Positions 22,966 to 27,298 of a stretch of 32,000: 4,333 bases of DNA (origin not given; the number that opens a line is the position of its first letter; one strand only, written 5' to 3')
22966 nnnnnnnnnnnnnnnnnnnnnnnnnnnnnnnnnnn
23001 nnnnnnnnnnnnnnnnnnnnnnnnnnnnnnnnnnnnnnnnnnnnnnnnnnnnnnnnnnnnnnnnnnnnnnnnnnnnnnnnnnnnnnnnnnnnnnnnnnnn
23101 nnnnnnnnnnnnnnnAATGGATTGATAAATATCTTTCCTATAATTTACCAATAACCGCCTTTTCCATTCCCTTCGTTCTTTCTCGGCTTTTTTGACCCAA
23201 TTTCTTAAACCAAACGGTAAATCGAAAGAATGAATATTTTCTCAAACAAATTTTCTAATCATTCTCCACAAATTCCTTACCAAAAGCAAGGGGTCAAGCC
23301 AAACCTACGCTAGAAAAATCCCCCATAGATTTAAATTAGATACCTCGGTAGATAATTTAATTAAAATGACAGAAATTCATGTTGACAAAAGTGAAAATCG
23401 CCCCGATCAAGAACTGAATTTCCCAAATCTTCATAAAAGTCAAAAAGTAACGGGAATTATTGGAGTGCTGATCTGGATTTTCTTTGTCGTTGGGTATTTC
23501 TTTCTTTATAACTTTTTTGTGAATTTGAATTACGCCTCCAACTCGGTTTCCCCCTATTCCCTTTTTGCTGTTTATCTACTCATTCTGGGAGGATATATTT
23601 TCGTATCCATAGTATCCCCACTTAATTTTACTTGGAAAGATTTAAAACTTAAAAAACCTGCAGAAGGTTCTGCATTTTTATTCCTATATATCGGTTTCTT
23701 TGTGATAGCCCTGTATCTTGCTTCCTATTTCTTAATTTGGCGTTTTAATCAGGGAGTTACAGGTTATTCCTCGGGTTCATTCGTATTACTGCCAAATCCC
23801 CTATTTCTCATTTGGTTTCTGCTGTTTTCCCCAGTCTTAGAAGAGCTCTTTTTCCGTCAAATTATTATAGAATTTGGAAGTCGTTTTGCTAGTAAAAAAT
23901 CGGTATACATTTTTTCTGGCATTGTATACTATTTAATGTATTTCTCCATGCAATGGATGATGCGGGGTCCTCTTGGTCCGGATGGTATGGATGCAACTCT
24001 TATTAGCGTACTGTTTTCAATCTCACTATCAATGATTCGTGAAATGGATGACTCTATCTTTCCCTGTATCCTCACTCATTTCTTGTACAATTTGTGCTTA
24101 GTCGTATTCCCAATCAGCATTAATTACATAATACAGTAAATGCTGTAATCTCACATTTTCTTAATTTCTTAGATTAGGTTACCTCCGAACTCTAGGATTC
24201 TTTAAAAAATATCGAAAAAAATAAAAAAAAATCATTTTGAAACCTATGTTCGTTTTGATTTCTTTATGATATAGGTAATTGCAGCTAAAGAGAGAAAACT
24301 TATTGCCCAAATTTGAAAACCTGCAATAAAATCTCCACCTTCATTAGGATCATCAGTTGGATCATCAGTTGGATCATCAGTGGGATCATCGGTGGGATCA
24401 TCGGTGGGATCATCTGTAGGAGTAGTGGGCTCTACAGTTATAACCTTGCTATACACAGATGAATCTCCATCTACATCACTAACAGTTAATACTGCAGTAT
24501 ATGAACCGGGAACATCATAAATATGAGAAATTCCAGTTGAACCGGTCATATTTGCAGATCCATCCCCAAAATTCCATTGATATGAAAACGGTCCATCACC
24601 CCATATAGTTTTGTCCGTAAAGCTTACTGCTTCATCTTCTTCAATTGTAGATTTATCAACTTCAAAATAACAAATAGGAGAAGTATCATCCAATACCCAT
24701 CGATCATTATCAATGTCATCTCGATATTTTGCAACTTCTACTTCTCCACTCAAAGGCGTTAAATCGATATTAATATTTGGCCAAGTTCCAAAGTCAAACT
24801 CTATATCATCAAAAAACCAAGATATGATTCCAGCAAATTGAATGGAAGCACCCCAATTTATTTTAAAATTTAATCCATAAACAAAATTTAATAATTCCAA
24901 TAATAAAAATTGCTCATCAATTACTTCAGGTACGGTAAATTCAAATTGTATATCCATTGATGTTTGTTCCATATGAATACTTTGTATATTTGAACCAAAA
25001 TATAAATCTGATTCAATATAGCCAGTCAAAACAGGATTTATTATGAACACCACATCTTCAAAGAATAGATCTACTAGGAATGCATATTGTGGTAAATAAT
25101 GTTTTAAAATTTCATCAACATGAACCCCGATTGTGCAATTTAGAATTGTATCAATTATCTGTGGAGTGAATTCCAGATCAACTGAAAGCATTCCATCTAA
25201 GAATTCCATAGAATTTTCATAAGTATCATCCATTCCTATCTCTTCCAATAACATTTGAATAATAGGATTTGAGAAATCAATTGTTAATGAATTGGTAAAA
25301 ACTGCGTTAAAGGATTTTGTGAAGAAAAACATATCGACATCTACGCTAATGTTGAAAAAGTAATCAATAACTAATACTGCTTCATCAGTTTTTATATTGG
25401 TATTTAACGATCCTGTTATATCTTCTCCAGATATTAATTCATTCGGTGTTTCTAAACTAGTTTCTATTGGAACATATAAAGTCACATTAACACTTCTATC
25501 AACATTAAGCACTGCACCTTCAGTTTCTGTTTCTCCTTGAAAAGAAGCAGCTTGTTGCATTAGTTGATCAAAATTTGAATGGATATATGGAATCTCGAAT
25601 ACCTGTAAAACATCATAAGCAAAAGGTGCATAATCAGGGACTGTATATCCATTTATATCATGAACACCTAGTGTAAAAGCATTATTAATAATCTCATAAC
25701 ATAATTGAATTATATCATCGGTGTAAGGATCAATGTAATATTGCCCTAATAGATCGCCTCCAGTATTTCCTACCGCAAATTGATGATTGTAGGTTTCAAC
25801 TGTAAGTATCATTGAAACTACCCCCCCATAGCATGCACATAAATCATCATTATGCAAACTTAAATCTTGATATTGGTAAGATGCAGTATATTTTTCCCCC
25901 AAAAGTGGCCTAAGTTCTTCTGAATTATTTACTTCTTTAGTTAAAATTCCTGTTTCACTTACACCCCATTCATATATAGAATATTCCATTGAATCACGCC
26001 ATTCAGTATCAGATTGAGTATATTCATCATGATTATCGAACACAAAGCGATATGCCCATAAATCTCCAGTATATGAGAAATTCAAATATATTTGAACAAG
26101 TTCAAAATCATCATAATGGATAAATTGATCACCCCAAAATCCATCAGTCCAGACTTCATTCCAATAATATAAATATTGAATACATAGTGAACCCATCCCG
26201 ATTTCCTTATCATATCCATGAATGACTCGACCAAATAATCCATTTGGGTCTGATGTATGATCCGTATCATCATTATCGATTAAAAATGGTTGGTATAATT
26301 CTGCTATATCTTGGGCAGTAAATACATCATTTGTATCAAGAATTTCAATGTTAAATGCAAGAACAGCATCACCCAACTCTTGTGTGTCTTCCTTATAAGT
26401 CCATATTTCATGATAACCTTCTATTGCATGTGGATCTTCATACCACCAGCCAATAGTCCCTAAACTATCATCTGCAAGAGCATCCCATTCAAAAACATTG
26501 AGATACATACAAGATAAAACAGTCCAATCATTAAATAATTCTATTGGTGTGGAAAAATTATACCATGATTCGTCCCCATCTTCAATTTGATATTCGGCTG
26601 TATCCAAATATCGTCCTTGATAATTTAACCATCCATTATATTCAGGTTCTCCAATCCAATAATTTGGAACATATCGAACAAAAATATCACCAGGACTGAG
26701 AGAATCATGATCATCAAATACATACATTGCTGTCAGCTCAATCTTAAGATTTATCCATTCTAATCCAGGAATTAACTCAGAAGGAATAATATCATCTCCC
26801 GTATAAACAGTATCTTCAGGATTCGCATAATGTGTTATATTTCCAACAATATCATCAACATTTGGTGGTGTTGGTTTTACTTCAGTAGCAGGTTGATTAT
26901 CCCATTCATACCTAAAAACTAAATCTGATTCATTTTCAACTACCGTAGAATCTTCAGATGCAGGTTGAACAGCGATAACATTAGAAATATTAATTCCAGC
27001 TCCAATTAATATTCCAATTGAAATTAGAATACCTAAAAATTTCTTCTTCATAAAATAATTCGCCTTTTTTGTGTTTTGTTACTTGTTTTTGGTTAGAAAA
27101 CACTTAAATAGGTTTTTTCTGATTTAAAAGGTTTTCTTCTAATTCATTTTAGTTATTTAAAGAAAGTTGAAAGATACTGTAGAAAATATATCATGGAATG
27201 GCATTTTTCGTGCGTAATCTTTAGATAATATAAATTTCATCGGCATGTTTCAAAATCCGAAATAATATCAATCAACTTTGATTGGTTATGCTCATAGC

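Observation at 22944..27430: Crotonase gene split by a 4.1-kb cassette flanked by 172-nt direct repeats of its own 5' end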

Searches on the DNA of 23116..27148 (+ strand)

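Call 79: search_dna_similar(query=window:23116-27148:+, collection=plasmids, mode=distant, max_rows=5)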
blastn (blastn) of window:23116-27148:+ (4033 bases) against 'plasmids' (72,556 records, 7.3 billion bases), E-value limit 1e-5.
No match.

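Call 80: search_dna_similar(query=window:23116-27148:+, collection=phages, mode=distant, max_rows=5)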
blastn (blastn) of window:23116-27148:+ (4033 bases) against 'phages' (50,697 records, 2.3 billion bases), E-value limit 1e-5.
No match.

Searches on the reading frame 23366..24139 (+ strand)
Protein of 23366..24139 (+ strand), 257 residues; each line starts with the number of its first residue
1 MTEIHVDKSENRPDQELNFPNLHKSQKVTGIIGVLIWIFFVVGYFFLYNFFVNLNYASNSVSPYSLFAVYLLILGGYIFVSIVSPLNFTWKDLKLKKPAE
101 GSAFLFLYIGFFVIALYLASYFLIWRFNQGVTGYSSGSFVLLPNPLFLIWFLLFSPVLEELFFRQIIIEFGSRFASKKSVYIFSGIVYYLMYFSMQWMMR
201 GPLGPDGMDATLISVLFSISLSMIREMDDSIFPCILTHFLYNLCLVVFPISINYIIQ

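Call 8: search_protein_families(library=pfam, proteins=[window:23366-24139:+], max_evalue=0.01)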
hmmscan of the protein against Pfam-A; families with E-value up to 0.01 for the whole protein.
window:23366-24139:+ (257 aa): 1 family
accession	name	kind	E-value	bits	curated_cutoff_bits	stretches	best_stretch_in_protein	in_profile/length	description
PF02517.21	Rce1-like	-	1.5e-12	48.1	22.4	1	145-243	5-92/93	Type II CAAX prenyl endopeptidase Rce1-like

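Call 9: search_protein_families(library=ncbifam, proteins=[window:23366-24139:+], max_evalue=0.01)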
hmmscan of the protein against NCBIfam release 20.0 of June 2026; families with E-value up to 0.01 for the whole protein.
window:23366-24139:+ (257 aa): 2 families
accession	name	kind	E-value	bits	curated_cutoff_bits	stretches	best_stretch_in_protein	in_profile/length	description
NF033192.3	CPBP_JDVT_MrtJ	equivalog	2.1e-07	31.5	75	1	148-246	1-96/98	JDVT-CTERM system glutamic-type intramembrane protease MrtJ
NF041647.1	ABC_perm_CPBP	equivalog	6.1e-06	25.2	435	1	25-247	417-632/636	ABC transporter permease subunit/CPBP intramembrane protease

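Call 23: find_encoding_contigs(protein=window:23366-24139:+, flank=10000, max_places=6)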
Protein window:23366-24139:+ (257 aa): 1 contig read that carries it; 1 place shown.
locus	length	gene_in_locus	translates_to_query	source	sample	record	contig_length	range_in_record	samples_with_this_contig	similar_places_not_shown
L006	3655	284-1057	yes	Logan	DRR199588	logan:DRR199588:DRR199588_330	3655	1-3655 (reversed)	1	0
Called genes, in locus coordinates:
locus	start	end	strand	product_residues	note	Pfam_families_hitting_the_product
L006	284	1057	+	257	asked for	PF02517:Rce1-like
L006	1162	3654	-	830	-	?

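Call 27: find_related_loci(query=window:23366-24139:+, collection=viral_contigs, flank=10000)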
Query window:23366-24139:+ (257 aa) in viral_contigs; peptide patterns used: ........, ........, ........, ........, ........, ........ (x = any residue, [..] = any of these).
89 stretches matched a pattern, but none encodes a relative of the query by tblastn (E <= 1e-3).

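Call 38: search_protein_families(library=padloc, proteins=[window:23366-24139:+], max_evalue=0.01)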
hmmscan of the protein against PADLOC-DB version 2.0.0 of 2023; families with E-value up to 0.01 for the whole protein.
window:23366-24139:+ (257 aa): 0 families

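Call 39: search_protein_families(library=phrogs, proteins=[window:23366-24139:+], max_evalue=0.01)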
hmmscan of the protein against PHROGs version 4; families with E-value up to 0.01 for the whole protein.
window:23366-24139:+ (257 aa): 0 families

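Call 56: find_homologous_proteins(query=window:23366-24139:+, max_evalue=0.00001)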
Query window:23366-24139:+ (257 aa): 1 proteins with E <= 0.00001 among 1085 candidates.
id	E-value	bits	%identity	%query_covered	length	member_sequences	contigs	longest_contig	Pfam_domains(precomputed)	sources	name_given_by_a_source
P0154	3.2e-163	560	100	100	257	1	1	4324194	PF02517.22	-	-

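Call 66: search_protein_representatives(protein=window:23366-24139:+)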
Query: 257 residues. Proteins with E-value up to 0.001 (for the whole library): 8; up to 1e-10: 3; up to 1e-30: 2. The best 8 are listed.
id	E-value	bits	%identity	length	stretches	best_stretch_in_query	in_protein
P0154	1.0e-163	559.6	100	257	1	1-257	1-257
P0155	5.6e-48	180.2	42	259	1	3-249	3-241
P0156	2.6e-19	86.3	30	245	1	14-250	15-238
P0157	7.9e-09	51.9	31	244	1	16-249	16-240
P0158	6.4e-05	39.1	33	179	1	142-256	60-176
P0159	3.2e-04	36.9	31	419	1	146-251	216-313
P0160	3.9e-04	36.5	25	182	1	87-256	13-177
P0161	6.8e-04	35.7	35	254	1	124-250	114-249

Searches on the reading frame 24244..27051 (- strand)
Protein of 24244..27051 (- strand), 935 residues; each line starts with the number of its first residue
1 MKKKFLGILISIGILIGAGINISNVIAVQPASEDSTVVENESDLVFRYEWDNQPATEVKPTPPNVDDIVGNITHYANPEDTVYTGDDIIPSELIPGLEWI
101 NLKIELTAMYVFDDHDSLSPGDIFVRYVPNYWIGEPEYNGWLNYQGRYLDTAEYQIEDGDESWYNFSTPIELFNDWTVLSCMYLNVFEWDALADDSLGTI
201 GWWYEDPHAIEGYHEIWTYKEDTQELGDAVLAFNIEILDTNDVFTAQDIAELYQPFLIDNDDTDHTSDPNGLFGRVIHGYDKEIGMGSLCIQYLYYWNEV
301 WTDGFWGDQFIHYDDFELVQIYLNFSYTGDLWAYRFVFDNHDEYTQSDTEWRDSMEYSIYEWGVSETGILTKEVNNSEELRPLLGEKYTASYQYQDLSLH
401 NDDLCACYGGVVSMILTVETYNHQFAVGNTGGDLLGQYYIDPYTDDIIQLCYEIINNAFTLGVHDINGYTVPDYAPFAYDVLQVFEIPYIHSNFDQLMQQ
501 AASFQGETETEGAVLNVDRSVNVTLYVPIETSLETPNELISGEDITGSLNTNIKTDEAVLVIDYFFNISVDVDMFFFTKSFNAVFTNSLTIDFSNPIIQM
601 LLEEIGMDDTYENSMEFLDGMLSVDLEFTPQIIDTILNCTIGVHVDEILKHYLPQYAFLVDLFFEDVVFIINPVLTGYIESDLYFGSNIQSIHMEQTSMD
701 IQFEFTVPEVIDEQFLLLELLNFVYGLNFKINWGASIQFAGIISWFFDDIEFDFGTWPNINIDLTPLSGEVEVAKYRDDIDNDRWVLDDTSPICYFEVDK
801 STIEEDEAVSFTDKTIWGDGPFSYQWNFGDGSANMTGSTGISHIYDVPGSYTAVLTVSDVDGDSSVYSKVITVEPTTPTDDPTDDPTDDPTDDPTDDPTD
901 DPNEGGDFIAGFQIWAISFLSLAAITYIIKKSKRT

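Call 8: search_protein_families(library=pfam, proteins=[window:24244-27051:-], max_evalue=0.01)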
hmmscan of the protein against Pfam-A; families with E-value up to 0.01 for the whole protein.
window:24244-27051:- (935 aa): 3 families
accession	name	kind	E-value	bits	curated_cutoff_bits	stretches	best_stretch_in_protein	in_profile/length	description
PF18911.6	PKD_4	-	2.9e-13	50.1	27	1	793-870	5-80/85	PKD domain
PF00801.26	PKD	-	4.3e-09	36.7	23.5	1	804-867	12-75/80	PKD domain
PF04886.17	PT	-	0.00094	19.1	26.2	1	872-903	3-35/36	PT disordered repeat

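Call 9: search_protein_families(library=ncbifam, proteins=[window:24244-27051:-], max_evalue=0.01)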
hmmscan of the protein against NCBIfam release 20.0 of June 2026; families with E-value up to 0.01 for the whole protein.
window:24244-27051:- (935 aa): 3 families
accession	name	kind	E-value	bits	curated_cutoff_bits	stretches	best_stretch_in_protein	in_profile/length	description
NF058578.1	CPR_pilus_PamR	equivalog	1.9e-05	23.7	300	1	818-874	177-238/297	pilus system RbmA-like protein PamR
TIGR00864.1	PCC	subfamily_domain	0.00017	18.1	1861.4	1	807-869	1072-1133/2700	polycystin cation channel protein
NF033186.1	internalin_K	exception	0.0002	20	1100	1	830-904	463-536/604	class 1 internalin InlK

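Call 26: find_related_loci(query=window:24244-27051:-, collection=viral_contigs, flank=10000)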
Query window:24244-27051:- (935 aa) in viral_contigs; peptide patterns used: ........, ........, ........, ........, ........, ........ (x = any residue, [..] = any of these).
6 stretches matched a pattern; 2 encode a relative of the query (tblastn E <= 1e-3); 2 distinct loci.
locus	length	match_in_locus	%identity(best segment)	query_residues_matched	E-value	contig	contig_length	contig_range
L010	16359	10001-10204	32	806-874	8e-6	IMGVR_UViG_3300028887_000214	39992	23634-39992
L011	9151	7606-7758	44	820-871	3e-4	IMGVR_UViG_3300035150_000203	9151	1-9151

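Call 39: search_protein_families(library=phrogs, proteins=[window:24244-27051:-], max_evalue=0.01)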
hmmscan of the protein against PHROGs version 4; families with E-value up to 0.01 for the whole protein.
window:24244-27051:- (935 aa): 0 families

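Call 45: find_homologous_proteins(query=window:24244-27051:-, max_evalue=0.00001)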
Query window:24244-27051:- (935 aa): 33 proteins with E <= 0.00001 among 6542 candidates.
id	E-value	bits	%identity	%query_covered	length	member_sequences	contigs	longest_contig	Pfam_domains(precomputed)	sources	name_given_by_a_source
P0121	0.0e+0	1811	85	100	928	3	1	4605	PF00801.27,PF18911.7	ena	-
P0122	0.0e+0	1335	63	93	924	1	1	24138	PF00801.27,PF18911.7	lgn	-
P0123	0.0e+0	1247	60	100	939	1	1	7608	PF00801.27,PF18911.7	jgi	-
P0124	0.0e+0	1130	55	100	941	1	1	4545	PF00801.27,PF18911.7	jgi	-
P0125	2.6e-267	908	51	82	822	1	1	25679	-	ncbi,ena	-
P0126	5.0e-267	907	51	83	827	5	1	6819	-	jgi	-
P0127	5.2e-267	907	51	85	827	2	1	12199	-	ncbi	-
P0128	2.2e-266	905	51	85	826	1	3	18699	-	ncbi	ncbi:MAG: hypothetical protein ACTSVU_06570 [Promethearchaeota archaeon]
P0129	9.5e-265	900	50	85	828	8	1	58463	-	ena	-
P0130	1.3e-264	899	50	84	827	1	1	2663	-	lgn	-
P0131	8.1e-263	893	50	83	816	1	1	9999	-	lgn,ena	-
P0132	1.6e-260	886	51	79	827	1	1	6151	-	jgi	jgi:hypothetical protein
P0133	2.2e-257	875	50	84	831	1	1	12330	-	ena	-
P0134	6.1e-254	864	50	84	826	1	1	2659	-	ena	-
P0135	3.2e-253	861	49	83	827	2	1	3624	-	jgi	-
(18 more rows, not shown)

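Call 46: find_encoding_contigs(protein=P0121, flank=10000, max_places=3)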
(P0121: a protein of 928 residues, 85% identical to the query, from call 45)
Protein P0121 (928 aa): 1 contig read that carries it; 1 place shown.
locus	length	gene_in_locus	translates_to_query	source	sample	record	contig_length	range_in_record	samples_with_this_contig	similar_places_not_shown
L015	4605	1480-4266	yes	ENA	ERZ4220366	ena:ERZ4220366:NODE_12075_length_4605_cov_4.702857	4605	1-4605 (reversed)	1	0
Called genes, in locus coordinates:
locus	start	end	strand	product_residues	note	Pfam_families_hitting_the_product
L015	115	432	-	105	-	PF01546:Peptidase_M20 (weak)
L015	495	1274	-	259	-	PF01546:Peptidase_M20, PF07687:M20_dimer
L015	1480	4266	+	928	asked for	PF00801:PKD, PF18911:PKD_4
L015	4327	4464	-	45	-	-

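Call 47: find_encoding_contigs(protein=P0122, flank=10000, max_places=3)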
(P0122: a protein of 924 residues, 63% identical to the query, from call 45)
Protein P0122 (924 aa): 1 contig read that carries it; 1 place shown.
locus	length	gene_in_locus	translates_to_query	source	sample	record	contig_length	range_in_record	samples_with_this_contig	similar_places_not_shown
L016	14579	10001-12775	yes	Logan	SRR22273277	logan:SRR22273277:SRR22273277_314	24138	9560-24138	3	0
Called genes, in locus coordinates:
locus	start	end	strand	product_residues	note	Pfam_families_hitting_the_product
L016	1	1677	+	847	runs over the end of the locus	PF02384:N6_Mtase (faint), PF20473:MmeI_Mtase, PF07669:Eco57I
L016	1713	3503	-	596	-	PF00664:ABC_membrane, PF00005:ABC_tran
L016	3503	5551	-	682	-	PF00664:ABC_membrane, PF02463:SMC_N (faint), PF00005:ABC_tran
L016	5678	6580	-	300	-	PF00892:EamA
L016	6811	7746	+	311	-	-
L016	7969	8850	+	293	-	PF00753:Lactamase_B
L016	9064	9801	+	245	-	PF01022:HTH_5 (weak)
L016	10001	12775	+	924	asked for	PF00801:PKD, PF18911:PKD_4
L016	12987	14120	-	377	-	PF00571:CBS (weak)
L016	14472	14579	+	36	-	?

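Call 48: find_encoding_contigs(protein=P0123, flank=10000, max_places=3)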
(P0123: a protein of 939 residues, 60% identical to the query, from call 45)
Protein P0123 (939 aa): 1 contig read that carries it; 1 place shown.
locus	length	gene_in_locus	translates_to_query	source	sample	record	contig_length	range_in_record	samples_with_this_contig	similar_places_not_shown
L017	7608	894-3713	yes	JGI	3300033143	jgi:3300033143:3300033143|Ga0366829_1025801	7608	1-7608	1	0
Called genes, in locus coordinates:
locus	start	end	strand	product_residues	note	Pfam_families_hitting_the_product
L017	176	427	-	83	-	PF00378:ECH_1 (weak)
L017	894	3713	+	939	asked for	PF00801:PKD, PF18911:PKD_4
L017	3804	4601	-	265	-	PF00378:ECH_1, PF16113:ECH_2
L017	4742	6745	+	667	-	PF13175:AAA_15, PF13304:AAA_21 (weak), PF20469:OLD-like_TOPRIM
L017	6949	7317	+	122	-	-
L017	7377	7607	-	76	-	?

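Call 73: find_encoding_contigs(protein=P0124, flank=10000, max_places=3)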
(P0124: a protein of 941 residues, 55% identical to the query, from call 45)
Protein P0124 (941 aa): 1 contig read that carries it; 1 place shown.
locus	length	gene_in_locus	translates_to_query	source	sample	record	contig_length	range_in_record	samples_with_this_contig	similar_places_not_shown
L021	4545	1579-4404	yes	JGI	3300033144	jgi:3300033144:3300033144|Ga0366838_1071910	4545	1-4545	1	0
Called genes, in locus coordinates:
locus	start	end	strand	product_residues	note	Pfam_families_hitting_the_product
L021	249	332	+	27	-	-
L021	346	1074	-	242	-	-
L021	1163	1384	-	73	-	-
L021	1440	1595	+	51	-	-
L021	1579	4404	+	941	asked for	PF00801:PKD, PF18911:PKD_4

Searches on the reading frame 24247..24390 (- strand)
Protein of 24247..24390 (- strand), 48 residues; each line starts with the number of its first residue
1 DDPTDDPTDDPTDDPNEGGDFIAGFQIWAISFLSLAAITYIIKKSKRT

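Call 55: search_protein_families(library=ncbifam, proteins=[window:24247-24390:-], max_evalue=10)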
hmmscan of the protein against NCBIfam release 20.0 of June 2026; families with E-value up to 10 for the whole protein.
seq(48 aa): 1 family
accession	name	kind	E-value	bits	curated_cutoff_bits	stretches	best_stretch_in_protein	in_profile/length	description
NF033507.3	Loki-CTERM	subfamily_domain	0.012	15.8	19.9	1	24-47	3-26/27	Loki-CTERM sorting domain-containing protein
